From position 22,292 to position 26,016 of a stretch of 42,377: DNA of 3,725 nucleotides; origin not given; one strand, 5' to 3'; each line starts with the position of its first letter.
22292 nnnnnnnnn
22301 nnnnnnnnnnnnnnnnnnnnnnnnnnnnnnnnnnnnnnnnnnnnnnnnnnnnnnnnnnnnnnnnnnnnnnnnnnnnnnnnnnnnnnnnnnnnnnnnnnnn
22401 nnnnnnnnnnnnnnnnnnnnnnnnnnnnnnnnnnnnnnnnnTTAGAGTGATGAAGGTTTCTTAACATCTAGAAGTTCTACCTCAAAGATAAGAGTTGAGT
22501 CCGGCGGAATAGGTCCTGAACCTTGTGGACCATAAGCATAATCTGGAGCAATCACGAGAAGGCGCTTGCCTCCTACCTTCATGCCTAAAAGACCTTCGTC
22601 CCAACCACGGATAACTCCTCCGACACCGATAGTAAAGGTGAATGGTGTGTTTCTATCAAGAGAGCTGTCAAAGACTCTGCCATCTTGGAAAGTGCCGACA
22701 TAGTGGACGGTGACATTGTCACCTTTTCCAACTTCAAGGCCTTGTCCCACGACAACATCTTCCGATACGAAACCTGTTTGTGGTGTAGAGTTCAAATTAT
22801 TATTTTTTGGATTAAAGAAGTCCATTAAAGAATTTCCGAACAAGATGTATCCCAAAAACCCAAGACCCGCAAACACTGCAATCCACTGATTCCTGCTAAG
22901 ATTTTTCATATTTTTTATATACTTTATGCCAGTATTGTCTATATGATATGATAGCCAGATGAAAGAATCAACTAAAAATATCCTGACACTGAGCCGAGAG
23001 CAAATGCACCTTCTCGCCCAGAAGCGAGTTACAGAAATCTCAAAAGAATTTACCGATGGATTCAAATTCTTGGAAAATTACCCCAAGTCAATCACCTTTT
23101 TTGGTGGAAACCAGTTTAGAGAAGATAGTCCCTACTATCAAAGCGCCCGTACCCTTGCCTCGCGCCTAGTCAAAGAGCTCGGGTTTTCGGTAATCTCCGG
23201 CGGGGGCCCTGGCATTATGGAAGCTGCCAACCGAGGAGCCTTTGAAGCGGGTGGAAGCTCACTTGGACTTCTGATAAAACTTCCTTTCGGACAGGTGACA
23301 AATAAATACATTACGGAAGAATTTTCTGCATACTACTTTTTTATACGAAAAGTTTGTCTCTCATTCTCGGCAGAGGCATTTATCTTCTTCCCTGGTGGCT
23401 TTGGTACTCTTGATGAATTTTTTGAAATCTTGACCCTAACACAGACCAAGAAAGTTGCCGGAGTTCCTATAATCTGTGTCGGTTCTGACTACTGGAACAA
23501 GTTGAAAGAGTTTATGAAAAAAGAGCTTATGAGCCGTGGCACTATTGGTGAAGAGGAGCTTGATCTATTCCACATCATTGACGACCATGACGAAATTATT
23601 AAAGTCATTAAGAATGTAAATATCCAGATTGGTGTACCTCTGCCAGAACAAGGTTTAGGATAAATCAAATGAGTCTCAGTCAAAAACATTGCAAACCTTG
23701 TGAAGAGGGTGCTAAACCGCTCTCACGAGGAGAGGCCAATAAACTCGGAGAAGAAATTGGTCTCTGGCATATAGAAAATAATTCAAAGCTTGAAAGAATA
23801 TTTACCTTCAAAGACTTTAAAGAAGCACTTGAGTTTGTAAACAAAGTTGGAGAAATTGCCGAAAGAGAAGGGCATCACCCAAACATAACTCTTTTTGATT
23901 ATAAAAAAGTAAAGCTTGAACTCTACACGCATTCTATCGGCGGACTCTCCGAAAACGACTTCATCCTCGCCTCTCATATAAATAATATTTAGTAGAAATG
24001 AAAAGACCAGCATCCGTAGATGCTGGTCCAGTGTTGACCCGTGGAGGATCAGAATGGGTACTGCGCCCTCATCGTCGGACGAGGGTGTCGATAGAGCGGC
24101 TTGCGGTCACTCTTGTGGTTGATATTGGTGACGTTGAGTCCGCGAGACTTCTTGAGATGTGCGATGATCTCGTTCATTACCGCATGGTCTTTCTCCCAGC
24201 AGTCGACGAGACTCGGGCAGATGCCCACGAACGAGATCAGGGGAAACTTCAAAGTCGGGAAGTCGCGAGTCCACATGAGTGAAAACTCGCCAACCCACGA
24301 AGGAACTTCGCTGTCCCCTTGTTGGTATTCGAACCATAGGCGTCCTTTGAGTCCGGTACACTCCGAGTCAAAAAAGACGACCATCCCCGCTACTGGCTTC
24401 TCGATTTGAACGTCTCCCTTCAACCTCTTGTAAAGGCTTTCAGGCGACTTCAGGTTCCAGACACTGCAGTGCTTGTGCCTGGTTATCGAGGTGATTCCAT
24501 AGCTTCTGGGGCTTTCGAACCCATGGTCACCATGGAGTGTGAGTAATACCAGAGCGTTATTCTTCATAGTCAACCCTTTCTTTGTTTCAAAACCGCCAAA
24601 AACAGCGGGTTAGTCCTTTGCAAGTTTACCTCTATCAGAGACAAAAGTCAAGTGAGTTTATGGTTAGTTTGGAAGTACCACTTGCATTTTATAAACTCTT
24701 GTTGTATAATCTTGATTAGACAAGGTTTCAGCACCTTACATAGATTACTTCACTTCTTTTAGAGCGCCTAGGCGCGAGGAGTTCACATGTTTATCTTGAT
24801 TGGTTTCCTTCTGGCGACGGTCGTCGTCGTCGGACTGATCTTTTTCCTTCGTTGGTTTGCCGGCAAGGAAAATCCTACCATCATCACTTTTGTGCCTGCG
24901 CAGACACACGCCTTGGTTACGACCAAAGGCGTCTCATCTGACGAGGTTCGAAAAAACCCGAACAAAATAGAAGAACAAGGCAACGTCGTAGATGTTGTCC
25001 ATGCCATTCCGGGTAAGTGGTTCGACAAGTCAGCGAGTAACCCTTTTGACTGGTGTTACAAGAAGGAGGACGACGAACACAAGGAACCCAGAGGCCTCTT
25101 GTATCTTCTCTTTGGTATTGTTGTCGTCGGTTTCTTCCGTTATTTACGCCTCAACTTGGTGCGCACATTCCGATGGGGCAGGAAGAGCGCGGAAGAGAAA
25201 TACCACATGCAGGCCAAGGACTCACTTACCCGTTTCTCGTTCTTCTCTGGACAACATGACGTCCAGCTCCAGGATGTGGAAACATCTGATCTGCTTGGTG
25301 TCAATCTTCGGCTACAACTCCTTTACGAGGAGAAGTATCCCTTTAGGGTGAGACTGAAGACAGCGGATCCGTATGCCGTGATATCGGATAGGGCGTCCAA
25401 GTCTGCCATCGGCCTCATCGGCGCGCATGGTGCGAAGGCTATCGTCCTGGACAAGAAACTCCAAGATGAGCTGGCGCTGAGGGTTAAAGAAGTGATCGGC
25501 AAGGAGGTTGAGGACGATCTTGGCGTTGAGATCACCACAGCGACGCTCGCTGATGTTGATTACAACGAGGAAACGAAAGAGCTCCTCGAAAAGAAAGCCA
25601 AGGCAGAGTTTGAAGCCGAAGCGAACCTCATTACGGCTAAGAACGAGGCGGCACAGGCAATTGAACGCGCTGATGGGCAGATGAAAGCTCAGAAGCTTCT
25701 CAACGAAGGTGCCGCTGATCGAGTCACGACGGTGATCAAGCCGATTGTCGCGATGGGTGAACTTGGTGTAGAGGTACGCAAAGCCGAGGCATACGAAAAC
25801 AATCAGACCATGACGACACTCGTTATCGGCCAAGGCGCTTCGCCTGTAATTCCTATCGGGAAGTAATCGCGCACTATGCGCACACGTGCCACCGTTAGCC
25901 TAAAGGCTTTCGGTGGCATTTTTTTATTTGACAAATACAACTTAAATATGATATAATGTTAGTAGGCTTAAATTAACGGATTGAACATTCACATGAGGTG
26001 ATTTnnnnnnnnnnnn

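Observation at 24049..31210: Candidate envelope apparatus without an ATPase: lytic transglycosylase, SPFH scaffold, SBP-like protein and seven pilin-like genes in 7 kb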

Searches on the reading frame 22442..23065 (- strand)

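Call 6: search_protein_families(library=pfam, proteins=[window:22442-23065:-], max_evalue=0.01)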
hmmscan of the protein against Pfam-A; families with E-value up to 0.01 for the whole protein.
window:22442-23065:- (207 aa): 1 family
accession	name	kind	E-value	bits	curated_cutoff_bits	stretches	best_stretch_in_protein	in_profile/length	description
PF00254.34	FKBP_C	-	2.4e-35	121.1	21.1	1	112-199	5-94/94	FKBP-type peptidyl-prolyl cis-trans isomerase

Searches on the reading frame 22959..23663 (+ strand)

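Call 6: search_protein_families(library=pfam, proteins=[window:22959-23663:+], max_evalue=0.01)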
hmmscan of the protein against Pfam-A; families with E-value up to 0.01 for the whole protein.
window:22959-23663:+ (234 aa): 2 families
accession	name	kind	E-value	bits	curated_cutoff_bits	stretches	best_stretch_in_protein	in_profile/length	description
PF03641.19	Lysine_decarbox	-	2.3e-31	109.1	27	1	87-215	1-129/131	Possible lysine decarboxylase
PF18306.6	LDcluster4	-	2.2e-12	47.3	26.3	1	48-170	7-124/151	SLOG cluster4 family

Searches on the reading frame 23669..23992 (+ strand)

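Call 6: search_protein_families(library=pfam, proteins=[window:23669-23992:+], max_evalue=0.01)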
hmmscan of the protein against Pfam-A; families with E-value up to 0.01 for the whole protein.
window:23669-23992:+ (107 aa): 1 family
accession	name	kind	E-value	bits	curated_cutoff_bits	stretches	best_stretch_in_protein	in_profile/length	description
PF01329.24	Pterin_4a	-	1.1e-28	99.7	26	1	17-107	2-91/91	Pterin 4 alpha carbinolamine dehydratase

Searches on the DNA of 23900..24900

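Call 30: search_rna_families(source=window, start=23900, end=24900, threshold=evalue, max_evalue=1)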
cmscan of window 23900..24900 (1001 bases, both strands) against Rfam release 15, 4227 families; matches with E-value up to 1: 1.
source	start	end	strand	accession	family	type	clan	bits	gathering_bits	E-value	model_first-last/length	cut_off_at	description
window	23998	24061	-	RF01489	sbrA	Gene; sRNA;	-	20.7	45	0.16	1-71/71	no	Listeria sRNA sbrA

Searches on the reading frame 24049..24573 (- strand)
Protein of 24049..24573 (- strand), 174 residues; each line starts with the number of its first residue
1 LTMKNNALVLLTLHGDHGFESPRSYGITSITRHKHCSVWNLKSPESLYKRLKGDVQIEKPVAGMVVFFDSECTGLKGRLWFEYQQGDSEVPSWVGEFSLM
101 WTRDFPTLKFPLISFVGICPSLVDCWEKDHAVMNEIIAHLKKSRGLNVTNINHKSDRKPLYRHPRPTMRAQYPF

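Call 3: search_protein_families(library=pfam, proteins=[window:24049-24573:-], max_evalue=0.1)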
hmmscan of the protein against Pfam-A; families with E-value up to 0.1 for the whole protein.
window:24049-24573:- (174 aa): 0 families

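Call 4: search_protein_families(library=ncbifam, proteins=[window:24049-24573:-], max_evalue=0.1)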
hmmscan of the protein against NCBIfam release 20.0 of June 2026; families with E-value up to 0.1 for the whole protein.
window:24049-24573:- (174 aa): 0 families

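Call 14: search_solved_structures(query=window:24049-24573:-, max_evalue=10)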
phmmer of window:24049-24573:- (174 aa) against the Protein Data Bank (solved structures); distinct sequences matched with E-value up to 10: 0.

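Call 25: search_protein_families(library=padloc, proteins=[window:24049-24573:-], max_evalue=0.01)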
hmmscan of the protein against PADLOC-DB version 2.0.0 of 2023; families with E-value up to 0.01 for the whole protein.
window:24049-24573:- (174 aa): 0 families

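Call 26: search_protein_families(library=phrogs, proteins=[window:24049-24573:-], max_evalue=0.01)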
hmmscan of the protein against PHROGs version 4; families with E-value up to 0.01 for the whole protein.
window:24049-24573:- (174 aa): 0 families

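Call 88: search_solved_structures(query=A6, max_evalue=1)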
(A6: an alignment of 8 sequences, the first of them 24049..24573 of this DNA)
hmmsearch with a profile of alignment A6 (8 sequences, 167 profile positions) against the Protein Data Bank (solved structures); distinct sequences matched with E-value up to 1: 2.
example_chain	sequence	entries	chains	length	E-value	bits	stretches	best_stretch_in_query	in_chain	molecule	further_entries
6td5_H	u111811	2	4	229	0.45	13.5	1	94-158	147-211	Proteasome subunit beta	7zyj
6qm7_H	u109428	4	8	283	0.67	12.9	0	94-158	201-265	Proteasome beta1 chain | Proteasome subunit beta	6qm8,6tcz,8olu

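Call 89: search_protein_families(library=pfam, alignment_id=A6, max_evalue=0.1)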
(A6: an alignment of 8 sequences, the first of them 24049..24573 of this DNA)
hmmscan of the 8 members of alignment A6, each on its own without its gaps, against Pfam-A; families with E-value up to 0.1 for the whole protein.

A. member 1, window:24049-24573:- (174 aa): 0 families

B. families by the number of members that match (of 8 scanned): 2 families
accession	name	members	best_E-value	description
PF16292.10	DUF4938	1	0.0099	Domain of unknown function (DUF4938)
PF11238.13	DUF3039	1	0.094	Protein of unknown function (DUF3039)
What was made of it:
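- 24049..24573 (-): g1: 174-aa cytoplasmic protein of unknown family, divergent from g2. It belongs to the variable stretch between g2 and LOG/PCD, not to the conserved module. A family profile found nothing in PDB or Pfam (calls 88, 89).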

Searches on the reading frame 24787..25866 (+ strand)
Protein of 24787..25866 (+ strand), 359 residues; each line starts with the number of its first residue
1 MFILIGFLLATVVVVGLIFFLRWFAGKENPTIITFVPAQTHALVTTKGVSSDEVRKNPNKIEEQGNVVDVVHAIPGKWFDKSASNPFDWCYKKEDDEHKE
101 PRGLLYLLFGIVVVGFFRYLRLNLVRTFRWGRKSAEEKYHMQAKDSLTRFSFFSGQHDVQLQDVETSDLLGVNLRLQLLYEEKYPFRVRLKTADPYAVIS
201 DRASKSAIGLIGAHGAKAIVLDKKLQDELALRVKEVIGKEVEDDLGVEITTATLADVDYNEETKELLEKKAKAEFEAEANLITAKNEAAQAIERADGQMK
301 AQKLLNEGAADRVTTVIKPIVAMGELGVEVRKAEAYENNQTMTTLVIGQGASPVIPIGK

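Call 3: search_protein_families(library=pfam, proteins=[window:24787-25866:+], max_evalue=0.1)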
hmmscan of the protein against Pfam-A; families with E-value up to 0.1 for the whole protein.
window:24787-25866:+ (359 aa): 1 family
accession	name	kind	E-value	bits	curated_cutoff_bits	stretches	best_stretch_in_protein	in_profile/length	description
PF01145.31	Band_7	-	4.5e-09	37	23.6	1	146-288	34-176/176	SPFH domain / Band 7 family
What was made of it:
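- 24787..25866 (+): g2: membrane-anchored SPFH/Band-7 scaffold protein. PF01145 at 37 bits against a gathering score of 23.6 (call 3).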

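Call 4: search_protein_families(library=ncbifam, proteins=[window:24787-25866:+], max_evalue=0.1)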
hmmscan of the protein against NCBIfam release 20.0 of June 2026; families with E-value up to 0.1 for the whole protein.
window:24787-25866:+ (359 aa): 1 family
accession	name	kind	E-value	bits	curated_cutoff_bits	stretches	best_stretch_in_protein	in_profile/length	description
TIGR01933.1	hflK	equivalog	0.001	18.6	159.4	1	166-317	55-203/261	FtsH protease activity modulator HflK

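Call 25: search_protein_families(library=padloc, proteins=[window:24787-25866:+], max_evalue=0.01)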
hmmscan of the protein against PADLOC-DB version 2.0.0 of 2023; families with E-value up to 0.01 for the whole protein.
window:24787-25866:+ (359 aa): 0 families

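Call 26: search_protein_families(library=phrogs, proteins=[window:24787-25866:+], max_evalue=0.01)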
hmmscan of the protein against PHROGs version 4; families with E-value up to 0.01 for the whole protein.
window:24787-25866:+ (359 aa): 1 family
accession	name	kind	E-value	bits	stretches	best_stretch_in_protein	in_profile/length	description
phrog_200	-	other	8.2e-07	29.4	1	224-357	226-359/379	lipoprotein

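Call 90: find_homologous_proteins(query=window:24787-25866:+, max_evalue=0.00001)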
Query window:24787-25866:+ (359 aa): 18 proteins with E <= 0.00001 among 5147 candidates.
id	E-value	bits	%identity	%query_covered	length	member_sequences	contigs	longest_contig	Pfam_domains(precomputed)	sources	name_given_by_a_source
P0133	8.0e-233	790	100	100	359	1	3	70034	PF01145.32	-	-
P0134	1.2e-138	480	61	100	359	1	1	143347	-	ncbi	-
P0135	2.5e-113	397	55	100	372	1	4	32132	-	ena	-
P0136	4.9e-107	376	53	99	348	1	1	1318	PF01145.32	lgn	-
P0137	2.1e-103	364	53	99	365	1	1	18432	PF01145.32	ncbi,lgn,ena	-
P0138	9.9e-91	323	50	99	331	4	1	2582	-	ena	-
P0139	1.3e-88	316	46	99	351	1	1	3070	PF01145.32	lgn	-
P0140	8.7e-87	310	49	98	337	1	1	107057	PF01145.32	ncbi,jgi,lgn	-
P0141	4.4e-84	301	49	99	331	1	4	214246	-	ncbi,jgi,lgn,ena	-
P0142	4.5e-84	301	46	100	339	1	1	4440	-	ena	-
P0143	7.1e-84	300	46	99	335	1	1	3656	-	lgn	-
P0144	9.4e-84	300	48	99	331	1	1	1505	-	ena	-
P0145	7.2e-83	297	49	99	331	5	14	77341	-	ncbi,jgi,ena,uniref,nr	ncbi:MAG: hypothetical protein A2665_01770 [Candidatus Zambryskibacteria bacterium RIFCSPHIGHO2_01_F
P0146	1.9e-81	292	47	99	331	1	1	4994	-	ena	-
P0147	9.3e-80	287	47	99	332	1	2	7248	-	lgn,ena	-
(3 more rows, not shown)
